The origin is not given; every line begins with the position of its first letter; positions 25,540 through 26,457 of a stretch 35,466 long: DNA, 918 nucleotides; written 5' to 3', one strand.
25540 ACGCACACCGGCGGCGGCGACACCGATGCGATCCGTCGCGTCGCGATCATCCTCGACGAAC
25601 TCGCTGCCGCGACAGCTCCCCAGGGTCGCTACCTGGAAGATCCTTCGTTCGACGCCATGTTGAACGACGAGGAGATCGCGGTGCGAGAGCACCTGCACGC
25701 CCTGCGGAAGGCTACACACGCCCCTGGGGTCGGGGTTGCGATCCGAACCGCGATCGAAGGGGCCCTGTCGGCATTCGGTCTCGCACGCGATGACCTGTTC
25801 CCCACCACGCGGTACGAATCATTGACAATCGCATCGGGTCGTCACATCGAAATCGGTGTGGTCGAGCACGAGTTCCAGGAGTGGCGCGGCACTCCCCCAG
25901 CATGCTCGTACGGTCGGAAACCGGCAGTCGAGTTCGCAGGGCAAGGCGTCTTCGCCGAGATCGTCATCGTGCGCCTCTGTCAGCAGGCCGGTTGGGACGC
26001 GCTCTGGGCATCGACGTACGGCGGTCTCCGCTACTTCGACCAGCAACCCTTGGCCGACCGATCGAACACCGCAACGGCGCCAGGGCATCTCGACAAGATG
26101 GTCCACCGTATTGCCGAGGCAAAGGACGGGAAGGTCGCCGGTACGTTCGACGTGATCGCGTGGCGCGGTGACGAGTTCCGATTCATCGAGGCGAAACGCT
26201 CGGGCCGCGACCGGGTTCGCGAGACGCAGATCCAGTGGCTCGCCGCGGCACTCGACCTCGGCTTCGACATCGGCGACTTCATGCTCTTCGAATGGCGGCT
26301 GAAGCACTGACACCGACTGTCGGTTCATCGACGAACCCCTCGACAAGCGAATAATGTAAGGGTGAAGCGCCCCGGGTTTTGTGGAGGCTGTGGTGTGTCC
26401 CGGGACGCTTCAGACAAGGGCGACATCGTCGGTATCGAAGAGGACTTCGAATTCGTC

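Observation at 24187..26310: Macro/SLOG-like + SIR2 + VRR-NUC in one 707-aa protein: candidate undescribed NAD-linked, dual-effector immune protein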

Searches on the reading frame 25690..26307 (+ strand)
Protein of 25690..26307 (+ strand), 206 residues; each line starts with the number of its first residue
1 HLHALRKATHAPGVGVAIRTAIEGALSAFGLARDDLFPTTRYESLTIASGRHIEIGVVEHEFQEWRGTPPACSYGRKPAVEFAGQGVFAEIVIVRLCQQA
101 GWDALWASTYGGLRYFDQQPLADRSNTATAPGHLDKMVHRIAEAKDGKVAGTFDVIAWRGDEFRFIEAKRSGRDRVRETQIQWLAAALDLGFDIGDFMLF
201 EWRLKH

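Call 15: search_protein_families(library=pfam, proteins=[window:25690-26307:+], max_evalue=1)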
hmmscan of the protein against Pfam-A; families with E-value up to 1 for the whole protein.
window:25690-26307:+ (206 aa): 2 families
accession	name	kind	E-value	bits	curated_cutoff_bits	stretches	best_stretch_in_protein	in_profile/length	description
PF08774.17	VRR_NUC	-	0.00012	22.6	23.8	1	133-193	45-108/116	VRR-NUC domain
PF01870.24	Hjc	-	0.18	12.2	21.1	1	138-179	17-59/93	Archaeal holliday junction resolvase (hjc)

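Call 16: search_solved_structures(query=window:25690-26307:+, max_evalue=10, show_alignments=2)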
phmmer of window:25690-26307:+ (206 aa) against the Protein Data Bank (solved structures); distinct sequences matched with E-value up to 10: 0.

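Call 18: find_homologous_proteins(query=window:25774-26307:+, max_evalue=0.001)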
Query window:25774-26307:+: 254 candidates shared short words with the query, none scored E <= 0.001.

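Call 27: search_protein_representatives(protein=window:25774-26307:+)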
Query: 178 residues. Proteins with E-value up to 0.001 (for the whole library): 756; up to 1e-10: 360; up to 1e-30: 6. The best 150 are listed.
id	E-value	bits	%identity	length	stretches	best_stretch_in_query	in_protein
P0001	2.3e-117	405.5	100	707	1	1-178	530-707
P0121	2.0e-43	164.5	53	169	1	17-174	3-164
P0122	2.1e-38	148.1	52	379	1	42-175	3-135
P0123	2.2e-38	148.0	53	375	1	42-175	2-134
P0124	1.8e-34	135.3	40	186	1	18-176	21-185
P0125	1.9e-34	135.3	38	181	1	12-176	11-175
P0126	2.1e-29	118.8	40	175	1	8-175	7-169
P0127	6.0e-29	117.3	41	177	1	14-175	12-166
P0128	1.7e-28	115.8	40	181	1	16-177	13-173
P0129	2.4e-28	115.3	41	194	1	19-175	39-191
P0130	1.0e-27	113.3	37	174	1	16-175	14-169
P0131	2.2e-27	112.2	38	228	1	10-174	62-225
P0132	6.9e-27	110.6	33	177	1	7-177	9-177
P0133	8.5e-27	110.3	36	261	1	16-175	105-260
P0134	1.7e-26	109.3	38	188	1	10-175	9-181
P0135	2.4e-26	108.8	38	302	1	11-176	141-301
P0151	1.6e-24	102.9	36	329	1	13-175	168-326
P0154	2.4e-24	102.3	34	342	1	16-174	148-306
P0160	5.1e-24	101.2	35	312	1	11-175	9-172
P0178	4.7e-23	98.1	40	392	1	33-176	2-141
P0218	4.1e-20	88.5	37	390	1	16-174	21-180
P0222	6.4e-20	87.9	35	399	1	33-176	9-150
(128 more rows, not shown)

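Call 29: search_protein_families(library=pfam, alignment_id=A2, max_evalue=0.01)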
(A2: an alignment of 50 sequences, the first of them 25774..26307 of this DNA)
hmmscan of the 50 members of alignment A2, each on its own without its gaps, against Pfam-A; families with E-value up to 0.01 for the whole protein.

A. member 1, window:25774-26307:+ (178 aa): 1 family
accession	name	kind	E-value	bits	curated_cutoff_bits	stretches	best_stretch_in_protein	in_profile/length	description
PF08774.17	VRR_NUC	-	8.7e-05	23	23.8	1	105-165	45-108/116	VRR-NUC domain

B. families by the number of members that match (of 50 scanned): 4 families
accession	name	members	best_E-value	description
PF08774.17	VRR_NUC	18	7.2e-06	VRR-NUC domain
PF04471.18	Mrr_cat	1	1.1e-06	Restriction endonuclease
PF22522.2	DUF6998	1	0.0014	Family of unknown function (DUF6998)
PF14279.12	HNH_5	1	0.0086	HNH endonuclease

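Call 30: search_solved_structures(query=A2, max_evalue=10, show_alignments=3)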
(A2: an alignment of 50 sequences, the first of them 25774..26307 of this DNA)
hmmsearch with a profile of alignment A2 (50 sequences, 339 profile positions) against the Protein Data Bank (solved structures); distinct sequences matched with E-value up to 10: 1.
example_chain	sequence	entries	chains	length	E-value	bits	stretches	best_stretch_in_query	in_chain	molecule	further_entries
9gy0_A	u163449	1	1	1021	6.8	9.3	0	125-174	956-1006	Fanconi-associated nuclease 1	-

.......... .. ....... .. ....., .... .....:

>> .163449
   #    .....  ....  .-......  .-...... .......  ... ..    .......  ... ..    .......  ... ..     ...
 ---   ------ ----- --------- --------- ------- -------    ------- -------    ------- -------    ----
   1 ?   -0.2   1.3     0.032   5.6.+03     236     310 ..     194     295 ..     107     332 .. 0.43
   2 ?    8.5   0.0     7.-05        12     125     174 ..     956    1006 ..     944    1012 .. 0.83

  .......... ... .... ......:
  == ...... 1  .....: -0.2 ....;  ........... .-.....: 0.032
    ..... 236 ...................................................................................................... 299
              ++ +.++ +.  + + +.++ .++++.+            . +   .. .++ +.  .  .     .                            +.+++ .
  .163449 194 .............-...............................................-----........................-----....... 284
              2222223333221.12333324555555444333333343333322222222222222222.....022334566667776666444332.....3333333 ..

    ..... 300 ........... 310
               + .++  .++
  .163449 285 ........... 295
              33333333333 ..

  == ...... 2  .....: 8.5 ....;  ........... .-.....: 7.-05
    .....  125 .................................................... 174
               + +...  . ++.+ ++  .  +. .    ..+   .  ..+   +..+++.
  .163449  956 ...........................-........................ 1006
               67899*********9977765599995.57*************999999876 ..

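Call 58: search_protein_families(library=pfam, proteins=[P0121, P0122, P0123, P0135, P0151, P0154, P0160, P0178, P0218, P0222], max_evalue=0.01)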
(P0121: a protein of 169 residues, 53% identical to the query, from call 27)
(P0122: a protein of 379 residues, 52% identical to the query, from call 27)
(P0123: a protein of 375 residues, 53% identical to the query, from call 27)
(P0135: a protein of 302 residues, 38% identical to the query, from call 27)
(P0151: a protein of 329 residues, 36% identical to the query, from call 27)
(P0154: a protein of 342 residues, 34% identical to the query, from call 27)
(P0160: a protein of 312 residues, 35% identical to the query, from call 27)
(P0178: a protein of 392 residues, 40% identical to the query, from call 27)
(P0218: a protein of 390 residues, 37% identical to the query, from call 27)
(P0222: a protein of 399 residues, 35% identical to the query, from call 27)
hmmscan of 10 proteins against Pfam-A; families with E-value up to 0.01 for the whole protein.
P0121 (169 aa): 0 families

P0122 (379 aa): 1 family
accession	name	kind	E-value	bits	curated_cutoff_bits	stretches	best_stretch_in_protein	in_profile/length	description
PF08774.17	VRR_NUC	-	5.5e-05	23.6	23.8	1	63-122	41-105/116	VRR-NUC domain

P0123 (375 aa): 1 family
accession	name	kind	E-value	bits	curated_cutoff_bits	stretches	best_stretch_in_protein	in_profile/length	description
PF08774.17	VRR_NUC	-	3.3e-07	30.8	23.8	1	62-124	41-108/116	VRR-NUC domain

P0135 (302 aa): 0 families

P0151 (329 aa): 1 family
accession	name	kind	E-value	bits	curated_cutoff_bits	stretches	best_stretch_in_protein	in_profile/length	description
PF14279.12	HNH_5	-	0.0086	16.4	27.5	0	117-141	25-49/56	HNH endonuclease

P0154 (342 aa): 0 families

P0160 (312 aa): 0 families

P0178 (392 aa): 0 families

P0218 (390 aa): 1 family
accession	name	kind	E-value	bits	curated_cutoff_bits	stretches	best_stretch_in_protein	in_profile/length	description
PF22522.2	DUF6998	-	0.0014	19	27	1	244-308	26-82/136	Family of unknown function (DUF6998)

P0222 (399 aa): 1 family
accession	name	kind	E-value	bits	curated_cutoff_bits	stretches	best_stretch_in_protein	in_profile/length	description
PF08774.17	VRR_NUC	-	0.00052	20.5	23.8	1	90-146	56-115/116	VRR-NUC domain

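Call 59: search_dna_similar(query=window:25774-26307:+, collection=phages, mode=protein, max_evalue=0.001, max_rows=15)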
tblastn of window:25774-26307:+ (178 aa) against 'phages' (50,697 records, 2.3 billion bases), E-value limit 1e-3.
No match.

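Call 67: find_related_loci(query=A4, collection=viral_contigs, flank=6000)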
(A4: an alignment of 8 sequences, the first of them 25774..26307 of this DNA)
Query A4 (178 aa) in viral_contigs; peptide patterns used: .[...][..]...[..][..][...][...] (x = any residue, [..] = any of these).
18 stretches matched a pattern, but none encodes a relative of the query by tblastn (E <= 1e-3).

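Call 70: find_related_loci(query=A5, collection=metagenome_contigs, flank=6000)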
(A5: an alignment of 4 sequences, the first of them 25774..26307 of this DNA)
Query A5 (178 aa) in metagenome_contigs; peptide patterns used: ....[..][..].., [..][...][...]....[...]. (x = any residue, [..] = any of these).
147 stretches matched a pattern; 3 encode a relative of the query (tblastn E <= 1e-3); 3 distinct loci.
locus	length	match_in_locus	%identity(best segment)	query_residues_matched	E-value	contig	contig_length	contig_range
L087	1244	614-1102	32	8-177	2e-18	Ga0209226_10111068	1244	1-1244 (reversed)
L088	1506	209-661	30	16-160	1e-15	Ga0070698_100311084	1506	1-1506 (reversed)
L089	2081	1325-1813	29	8-177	4e-15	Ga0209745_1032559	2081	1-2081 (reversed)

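Call 71: find_encoding_contigs(protein=P0121, flank=6000, max_places=3)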
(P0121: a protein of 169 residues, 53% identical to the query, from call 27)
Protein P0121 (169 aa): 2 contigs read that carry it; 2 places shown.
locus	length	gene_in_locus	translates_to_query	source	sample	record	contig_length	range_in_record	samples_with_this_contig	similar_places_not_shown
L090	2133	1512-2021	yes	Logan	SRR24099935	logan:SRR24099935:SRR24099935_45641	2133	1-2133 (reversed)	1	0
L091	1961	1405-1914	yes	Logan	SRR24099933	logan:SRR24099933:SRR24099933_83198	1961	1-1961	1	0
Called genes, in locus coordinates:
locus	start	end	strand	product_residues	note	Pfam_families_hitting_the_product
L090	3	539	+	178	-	?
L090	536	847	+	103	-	-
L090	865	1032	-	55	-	-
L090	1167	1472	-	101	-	PF00805:Pentapeptide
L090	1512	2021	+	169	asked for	-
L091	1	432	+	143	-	?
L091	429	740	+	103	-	-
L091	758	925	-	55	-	-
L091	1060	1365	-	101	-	PF00805:Pentapeptide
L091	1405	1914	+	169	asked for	-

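Call 72: find_encoding_contigs(protein=P0125, flank=6000, max_places=3)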
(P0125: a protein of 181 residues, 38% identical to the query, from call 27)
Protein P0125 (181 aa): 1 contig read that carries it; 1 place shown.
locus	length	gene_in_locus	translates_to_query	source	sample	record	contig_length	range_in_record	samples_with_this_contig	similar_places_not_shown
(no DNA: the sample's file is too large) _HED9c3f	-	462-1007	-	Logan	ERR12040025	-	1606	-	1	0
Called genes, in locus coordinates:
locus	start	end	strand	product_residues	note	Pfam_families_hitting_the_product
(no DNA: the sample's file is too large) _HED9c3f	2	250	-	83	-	?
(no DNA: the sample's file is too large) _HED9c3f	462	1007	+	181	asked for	-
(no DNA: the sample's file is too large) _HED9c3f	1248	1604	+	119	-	?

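Call 73: list_cluster_members(proteins=[P0122, P0123, P0124, P0126, P0127, P0128, P0129, P0130, P0132, P0134])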
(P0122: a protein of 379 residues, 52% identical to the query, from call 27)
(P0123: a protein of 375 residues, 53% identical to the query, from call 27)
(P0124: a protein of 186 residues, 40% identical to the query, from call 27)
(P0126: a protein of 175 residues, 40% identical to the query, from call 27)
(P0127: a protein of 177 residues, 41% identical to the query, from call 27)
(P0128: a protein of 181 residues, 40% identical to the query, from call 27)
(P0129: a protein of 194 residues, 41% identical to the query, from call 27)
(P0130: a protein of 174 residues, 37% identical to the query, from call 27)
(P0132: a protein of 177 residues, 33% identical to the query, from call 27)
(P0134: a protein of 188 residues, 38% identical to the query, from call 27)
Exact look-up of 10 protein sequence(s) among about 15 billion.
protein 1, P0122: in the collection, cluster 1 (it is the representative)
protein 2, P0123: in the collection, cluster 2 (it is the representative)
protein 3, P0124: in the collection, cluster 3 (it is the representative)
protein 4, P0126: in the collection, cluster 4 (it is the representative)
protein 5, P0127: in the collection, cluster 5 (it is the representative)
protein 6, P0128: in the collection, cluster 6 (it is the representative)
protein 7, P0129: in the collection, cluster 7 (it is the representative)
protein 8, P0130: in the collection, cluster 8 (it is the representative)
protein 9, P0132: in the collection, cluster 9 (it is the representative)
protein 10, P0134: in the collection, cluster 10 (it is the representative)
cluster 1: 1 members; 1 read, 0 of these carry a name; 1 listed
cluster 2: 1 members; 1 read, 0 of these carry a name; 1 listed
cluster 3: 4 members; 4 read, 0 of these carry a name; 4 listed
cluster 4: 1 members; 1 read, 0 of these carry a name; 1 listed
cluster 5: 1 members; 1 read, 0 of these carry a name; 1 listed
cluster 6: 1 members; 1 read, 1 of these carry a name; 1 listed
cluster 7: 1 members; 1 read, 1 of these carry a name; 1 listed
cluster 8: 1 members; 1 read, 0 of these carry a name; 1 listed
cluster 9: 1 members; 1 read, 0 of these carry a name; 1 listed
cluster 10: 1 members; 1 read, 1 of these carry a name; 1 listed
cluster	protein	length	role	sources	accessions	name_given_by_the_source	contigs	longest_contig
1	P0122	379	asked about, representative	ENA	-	-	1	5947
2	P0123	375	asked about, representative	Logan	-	-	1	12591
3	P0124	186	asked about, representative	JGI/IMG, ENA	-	-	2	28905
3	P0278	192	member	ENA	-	-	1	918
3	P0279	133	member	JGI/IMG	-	-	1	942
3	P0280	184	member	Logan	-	-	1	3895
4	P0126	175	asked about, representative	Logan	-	-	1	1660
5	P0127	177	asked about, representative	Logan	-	-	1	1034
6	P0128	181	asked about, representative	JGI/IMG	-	hypothetical protein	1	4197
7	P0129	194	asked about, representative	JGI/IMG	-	hypothetical protein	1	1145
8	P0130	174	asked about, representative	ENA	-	-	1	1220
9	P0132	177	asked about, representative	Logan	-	-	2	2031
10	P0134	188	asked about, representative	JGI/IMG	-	hypothetical protein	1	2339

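Call 74: find_encoding_contigs(protein=P0124, flank=7000, max_places=2)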
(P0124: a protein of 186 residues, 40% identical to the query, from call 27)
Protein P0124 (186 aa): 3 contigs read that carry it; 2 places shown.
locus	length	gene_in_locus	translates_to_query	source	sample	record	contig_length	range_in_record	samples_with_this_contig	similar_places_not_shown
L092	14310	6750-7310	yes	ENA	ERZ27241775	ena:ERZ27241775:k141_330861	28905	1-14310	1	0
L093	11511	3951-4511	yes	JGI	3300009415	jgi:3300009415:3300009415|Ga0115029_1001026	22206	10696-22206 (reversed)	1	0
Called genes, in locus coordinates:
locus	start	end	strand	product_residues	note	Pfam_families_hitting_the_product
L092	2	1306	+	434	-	?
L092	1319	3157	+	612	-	PF13522:GATase_6, PF13537:GATase_7, PF01380:SIS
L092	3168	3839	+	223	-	PF14123:DUF4290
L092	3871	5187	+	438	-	PF00275:EPSP_synthase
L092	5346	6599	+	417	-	PF14903:WG_beta_rep (faint)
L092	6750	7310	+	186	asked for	-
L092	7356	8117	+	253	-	PF02661:Fic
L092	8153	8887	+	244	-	PF08241:Methyltransf_11, PF13649:Methyltransf_25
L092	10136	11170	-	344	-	PF00586:AIRS, PF02769:AIRS_C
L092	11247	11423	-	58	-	-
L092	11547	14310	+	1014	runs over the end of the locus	PF11028:TMEM260_N, PF28497:DUF8416, PF28495:TMEM260_2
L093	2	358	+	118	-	?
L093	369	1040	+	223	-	PF14123:DUF4290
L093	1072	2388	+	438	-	PF00275:EPSP_synthase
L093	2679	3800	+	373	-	PF14903:WG_beta_rep (faint)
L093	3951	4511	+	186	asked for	-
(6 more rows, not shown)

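Call 75: find_encoding_contigs(protein=P0123, flank=7000, max_places=2)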
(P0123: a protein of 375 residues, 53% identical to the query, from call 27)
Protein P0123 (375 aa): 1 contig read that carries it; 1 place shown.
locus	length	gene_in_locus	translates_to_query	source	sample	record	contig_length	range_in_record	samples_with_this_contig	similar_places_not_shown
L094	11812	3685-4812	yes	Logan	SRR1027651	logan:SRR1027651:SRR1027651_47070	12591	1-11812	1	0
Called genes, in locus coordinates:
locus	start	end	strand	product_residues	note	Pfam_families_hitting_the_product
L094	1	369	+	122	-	?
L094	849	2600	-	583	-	-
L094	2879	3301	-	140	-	-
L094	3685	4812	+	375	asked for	PF08774:VRR_NUC (weak)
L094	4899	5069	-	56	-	-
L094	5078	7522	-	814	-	PF09250:Prim-Pol, PF13481:AAA_25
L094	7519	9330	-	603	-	PF01612:DNA_pol_A_exo1, PF00476:DNA_pol_A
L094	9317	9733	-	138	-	-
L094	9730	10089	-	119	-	-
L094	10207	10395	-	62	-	PF12728:HTH_17 (weak)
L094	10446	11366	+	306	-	-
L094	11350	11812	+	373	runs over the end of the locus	PF14659:Phage_int_SAM_3, PF00589:Phage_integrase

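Call 90: search_solved_structures(query=A4, max_evalue=10, show_alignments=3)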
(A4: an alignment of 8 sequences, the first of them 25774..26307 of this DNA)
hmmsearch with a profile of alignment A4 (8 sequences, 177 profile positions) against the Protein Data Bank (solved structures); distinct sequences matched with E-value up to 10: 14.
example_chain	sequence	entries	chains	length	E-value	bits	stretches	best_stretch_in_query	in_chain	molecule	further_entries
2voz_A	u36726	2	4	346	0.17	14.6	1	53-120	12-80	PERIPLASMIC IRON-BINDING PROTEIN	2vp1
5h5l_A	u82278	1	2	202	0.22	14.2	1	32-90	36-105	Glutathione s-transferase S2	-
8fff_A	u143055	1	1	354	0.75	12.5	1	20-106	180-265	D-alanine--D-alanine ligase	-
2i80_A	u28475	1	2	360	0.77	12.4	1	20-106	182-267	D-alanine-D-alanine ligase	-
2i87_A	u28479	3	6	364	0.79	12.4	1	20-106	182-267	D-alanine-D-alanine ligase | D-alanine--D-alanine ligase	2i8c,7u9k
3n8d_A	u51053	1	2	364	0.88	12.3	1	20-106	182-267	D-alanine--D-alanine ligase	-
9nxt_A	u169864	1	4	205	1.1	12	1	32-90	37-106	glutathione transferase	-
2ws2_A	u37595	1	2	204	1.3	11.8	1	30-74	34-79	GLUTATHIONE S-TRANSFERASE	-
2vld_A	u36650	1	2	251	1.3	11.7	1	101-157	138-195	Endonuclease NucS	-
9cma_A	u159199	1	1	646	1.5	11.5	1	118-170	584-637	Fanconi-associated nuclease 1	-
4ri8_A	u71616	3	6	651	1.5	11.5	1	118-170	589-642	Fanconi-associated nuclease 1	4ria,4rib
4ri9_A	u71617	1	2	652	1.5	11.5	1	118-170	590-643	Fanconi-associated nuclease 1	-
8s5a_A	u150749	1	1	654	1.5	11.5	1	118-170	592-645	Fanconi-associated nuclease 1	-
2on5_A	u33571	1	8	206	1.6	11.4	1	28-73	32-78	Na Glutathione S-transferase 2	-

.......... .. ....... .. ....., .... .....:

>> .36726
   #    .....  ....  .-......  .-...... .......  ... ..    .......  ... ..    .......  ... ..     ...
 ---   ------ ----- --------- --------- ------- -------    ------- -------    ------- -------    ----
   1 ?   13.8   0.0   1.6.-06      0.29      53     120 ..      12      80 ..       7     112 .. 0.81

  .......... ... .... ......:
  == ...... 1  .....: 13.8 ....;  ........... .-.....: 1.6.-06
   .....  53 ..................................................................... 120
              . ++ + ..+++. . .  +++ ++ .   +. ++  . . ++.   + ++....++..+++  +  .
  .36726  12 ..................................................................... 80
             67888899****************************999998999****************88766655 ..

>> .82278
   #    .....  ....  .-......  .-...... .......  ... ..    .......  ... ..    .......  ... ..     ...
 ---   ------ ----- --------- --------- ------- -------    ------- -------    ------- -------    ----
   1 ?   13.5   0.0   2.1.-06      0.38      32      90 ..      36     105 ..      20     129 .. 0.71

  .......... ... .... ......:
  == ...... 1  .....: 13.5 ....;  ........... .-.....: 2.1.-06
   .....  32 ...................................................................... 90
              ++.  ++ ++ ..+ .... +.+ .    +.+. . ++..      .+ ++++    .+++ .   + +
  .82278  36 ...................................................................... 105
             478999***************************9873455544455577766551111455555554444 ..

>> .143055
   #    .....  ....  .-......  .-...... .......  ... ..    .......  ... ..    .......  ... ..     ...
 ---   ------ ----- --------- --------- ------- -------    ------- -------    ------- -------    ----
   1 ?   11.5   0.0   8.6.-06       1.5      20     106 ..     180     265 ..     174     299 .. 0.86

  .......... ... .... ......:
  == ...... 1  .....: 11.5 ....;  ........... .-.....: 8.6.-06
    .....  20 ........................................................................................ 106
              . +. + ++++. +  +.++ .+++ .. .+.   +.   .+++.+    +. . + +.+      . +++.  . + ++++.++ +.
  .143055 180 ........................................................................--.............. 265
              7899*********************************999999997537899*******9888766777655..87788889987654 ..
